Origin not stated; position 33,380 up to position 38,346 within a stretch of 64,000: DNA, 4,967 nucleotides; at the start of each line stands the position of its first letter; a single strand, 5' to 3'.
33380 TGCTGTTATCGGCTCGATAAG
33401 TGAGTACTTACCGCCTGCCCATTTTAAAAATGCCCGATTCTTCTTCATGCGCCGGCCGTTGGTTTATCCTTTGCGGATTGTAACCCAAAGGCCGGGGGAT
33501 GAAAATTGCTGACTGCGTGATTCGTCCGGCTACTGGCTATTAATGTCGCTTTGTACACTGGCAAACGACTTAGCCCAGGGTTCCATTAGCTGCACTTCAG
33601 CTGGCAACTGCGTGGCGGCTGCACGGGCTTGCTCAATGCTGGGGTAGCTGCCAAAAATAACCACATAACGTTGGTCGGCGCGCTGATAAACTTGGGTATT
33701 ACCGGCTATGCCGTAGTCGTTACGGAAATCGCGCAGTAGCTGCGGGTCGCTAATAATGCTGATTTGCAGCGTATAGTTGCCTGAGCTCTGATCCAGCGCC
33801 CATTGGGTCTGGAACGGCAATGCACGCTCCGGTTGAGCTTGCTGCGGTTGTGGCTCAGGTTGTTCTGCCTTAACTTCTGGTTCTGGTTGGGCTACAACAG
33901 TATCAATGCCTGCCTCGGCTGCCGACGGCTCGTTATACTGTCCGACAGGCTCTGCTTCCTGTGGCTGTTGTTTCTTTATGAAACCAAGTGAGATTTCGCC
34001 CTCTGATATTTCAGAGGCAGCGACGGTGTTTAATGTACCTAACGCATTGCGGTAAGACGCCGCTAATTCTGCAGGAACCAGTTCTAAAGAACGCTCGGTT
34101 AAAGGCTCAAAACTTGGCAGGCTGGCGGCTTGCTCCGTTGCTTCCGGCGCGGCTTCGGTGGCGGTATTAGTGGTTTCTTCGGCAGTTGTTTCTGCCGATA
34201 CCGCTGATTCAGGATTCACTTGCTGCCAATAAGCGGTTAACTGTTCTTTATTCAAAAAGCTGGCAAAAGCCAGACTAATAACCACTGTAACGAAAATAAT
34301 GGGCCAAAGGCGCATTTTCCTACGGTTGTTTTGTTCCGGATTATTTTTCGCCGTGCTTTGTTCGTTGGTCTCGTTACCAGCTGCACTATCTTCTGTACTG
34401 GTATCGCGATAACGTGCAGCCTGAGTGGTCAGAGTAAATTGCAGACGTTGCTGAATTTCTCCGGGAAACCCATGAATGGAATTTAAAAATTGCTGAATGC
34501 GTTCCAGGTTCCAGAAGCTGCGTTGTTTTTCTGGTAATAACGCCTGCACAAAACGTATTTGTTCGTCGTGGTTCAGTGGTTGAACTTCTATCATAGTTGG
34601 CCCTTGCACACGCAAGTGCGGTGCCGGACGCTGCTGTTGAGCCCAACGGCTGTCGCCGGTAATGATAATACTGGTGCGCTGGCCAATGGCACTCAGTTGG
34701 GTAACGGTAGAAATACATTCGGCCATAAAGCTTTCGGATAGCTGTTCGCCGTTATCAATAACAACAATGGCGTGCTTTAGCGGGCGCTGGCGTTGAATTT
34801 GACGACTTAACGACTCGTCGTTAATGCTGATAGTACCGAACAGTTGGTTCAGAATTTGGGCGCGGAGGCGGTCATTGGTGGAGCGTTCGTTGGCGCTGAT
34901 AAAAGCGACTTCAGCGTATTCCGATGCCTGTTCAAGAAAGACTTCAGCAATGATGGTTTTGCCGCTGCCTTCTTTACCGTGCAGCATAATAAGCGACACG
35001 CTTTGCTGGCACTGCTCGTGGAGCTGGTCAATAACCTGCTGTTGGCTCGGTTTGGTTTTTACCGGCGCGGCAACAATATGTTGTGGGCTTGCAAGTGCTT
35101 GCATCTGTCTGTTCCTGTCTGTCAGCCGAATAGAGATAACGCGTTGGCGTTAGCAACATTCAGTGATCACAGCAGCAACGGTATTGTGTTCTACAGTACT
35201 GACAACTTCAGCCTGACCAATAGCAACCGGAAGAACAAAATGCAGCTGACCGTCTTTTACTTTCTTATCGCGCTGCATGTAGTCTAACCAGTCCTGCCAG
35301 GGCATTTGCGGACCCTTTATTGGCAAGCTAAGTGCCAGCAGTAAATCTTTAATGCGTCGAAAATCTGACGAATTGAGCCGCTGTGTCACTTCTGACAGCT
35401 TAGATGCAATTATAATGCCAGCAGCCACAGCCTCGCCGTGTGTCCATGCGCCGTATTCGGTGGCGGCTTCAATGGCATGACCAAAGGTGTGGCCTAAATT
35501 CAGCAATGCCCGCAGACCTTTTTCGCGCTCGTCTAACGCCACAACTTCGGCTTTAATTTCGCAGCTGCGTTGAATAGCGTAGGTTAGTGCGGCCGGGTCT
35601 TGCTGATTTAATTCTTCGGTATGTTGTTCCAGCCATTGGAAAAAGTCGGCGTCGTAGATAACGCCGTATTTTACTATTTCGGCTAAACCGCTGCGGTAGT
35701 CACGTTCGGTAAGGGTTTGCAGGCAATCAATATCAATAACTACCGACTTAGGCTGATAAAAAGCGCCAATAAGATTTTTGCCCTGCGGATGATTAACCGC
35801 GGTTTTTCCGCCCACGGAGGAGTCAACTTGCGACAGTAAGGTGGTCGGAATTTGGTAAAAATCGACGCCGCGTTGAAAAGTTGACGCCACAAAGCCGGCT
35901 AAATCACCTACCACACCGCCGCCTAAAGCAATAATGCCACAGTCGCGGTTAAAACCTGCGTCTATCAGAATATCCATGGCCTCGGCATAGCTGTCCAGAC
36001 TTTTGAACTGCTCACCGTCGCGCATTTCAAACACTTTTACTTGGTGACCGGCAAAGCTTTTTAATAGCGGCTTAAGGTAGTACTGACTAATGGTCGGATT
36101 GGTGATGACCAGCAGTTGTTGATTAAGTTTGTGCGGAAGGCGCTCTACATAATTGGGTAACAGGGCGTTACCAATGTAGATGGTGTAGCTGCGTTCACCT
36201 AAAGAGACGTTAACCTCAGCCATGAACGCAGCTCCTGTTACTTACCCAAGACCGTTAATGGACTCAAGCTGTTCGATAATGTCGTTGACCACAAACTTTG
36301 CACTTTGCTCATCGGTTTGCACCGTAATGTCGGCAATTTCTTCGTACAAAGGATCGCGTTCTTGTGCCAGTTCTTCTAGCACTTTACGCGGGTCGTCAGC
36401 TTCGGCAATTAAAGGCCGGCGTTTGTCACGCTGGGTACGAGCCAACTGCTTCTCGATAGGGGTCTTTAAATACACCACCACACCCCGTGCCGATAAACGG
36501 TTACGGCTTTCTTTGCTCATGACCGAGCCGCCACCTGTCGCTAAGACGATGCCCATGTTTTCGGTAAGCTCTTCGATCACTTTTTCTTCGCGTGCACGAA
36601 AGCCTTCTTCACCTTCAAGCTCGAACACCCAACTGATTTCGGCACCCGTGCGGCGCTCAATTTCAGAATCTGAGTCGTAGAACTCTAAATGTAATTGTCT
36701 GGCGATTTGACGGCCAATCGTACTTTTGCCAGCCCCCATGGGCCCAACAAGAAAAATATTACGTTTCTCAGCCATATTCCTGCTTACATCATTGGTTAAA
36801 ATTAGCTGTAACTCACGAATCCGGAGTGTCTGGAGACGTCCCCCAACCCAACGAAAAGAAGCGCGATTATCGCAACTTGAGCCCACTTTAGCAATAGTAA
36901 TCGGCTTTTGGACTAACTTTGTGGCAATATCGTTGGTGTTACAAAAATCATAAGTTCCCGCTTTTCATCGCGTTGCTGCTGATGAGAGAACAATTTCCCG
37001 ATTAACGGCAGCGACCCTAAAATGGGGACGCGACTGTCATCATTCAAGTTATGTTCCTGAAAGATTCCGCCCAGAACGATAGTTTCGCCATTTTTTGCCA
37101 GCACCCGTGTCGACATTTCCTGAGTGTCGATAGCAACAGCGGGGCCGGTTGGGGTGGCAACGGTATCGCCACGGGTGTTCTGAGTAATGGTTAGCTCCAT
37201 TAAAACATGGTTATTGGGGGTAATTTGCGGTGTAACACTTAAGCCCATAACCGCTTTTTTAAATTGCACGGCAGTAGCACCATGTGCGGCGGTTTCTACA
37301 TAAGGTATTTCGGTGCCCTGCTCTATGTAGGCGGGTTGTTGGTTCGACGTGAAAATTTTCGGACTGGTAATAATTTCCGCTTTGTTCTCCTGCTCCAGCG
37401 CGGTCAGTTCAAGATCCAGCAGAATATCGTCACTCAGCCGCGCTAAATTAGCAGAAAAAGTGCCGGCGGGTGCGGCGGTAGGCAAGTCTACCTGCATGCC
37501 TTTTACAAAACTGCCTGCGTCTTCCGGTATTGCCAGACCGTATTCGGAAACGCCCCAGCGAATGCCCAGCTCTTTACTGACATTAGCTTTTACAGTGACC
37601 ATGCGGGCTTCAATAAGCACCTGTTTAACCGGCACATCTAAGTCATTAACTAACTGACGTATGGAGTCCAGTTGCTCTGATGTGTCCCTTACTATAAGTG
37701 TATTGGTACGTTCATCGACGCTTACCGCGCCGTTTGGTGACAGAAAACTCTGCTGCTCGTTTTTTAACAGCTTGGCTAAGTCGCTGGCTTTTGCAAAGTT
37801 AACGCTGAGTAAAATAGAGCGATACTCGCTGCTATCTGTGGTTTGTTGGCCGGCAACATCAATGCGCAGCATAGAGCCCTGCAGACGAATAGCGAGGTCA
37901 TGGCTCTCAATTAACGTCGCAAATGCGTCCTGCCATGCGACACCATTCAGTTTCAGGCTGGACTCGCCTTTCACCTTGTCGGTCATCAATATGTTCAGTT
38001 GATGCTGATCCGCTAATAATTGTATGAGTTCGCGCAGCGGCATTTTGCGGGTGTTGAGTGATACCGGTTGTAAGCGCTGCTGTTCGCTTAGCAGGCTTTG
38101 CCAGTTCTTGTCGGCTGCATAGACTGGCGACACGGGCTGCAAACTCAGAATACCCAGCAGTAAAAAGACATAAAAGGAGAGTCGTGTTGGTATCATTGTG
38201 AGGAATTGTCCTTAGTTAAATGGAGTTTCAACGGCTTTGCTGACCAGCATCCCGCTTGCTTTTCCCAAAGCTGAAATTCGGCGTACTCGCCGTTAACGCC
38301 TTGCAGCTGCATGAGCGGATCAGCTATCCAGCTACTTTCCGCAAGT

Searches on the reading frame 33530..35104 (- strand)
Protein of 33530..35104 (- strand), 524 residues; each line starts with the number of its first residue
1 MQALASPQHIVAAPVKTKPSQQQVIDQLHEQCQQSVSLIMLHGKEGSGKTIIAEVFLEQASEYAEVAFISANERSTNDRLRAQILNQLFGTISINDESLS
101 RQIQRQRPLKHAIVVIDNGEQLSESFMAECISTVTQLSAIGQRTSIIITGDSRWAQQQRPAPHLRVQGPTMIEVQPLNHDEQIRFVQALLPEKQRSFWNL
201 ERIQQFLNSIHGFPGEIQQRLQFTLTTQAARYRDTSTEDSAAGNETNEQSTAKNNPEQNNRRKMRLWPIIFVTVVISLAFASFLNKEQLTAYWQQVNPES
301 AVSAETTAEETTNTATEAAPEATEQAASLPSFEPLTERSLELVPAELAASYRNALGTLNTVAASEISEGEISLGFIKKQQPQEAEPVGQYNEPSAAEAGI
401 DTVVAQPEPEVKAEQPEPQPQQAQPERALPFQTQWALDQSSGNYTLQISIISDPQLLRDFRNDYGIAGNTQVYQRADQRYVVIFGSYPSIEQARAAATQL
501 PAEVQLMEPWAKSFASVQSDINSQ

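Call 53: search_protein_families(library=ncbifam, proteins=[window:33530-35104:-], max_evalue=0.00001)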
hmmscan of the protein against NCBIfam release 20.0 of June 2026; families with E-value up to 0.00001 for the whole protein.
window:33530-35104:- (524 aa): 1 family
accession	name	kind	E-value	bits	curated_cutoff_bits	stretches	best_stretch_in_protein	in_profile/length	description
NF008153.0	PRK10905.1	equivalog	1.4e-09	37.6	256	1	412-521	308-423/424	cell division protein DamX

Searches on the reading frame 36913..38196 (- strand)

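Call 53: search_protein_families(library=ncbifam, proteins=[window:36913-38196:-], max_evalue=0.00001)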
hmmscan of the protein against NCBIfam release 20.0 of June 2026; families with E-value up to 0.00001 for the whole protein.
window:36913-38196:- (427 aa): 9 families
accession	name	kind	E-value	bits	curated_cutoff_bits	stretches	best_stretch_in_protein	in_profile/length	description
TIGR02515.1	IV_pilus_PilQ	subfamily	9.2e-116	387.3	284.35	1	43-424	2-427/428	type IV pilus secretin PilQ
NF010083.0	PRK13568.1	equivalog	1.1e-106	357.2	554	1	33-424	16-417/419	DNA uptake porin HofQ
NF007851.2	PRK10560.1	exception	2.3e-85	286.9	598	1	40-425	19-410/412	DNA uptake porin HofQ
TIGR02517.1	type_II_gspD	equivalog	5e-54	183.8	351.35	1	148-424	293-590/600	type II secretion system secretin GspD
TIGR02516.1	type_III_yscC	equivalog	3e-42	144.7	238.45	1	153-424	196-461/463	type III secretion system outer membrane ring subunit SctC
TIGR02519.1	pilus_MshL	equivalog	6.4e-35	120.6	250.2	1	158-424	1-290/290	pilus (MSHA type) biogenesis protein MshL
NF011873.0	PRK15346.1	equivalog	2e-31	109.3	524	1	143-409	223-479/499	EscC/YscC/HrcC family type III secretion system outer membrane ring protein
NF042912.1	Amuc_1098_fam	equivalog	6.3e-26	90.6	750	2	357-424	729-796/805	Amuc_1098 family type IV pilus outer membrane protein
TIGR02520.1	pilus_B_mal_scr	equivalog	4.4e-14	51.9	287.65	1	139-422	219-512/513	PilN family type IVB pilus formation outer membrane protein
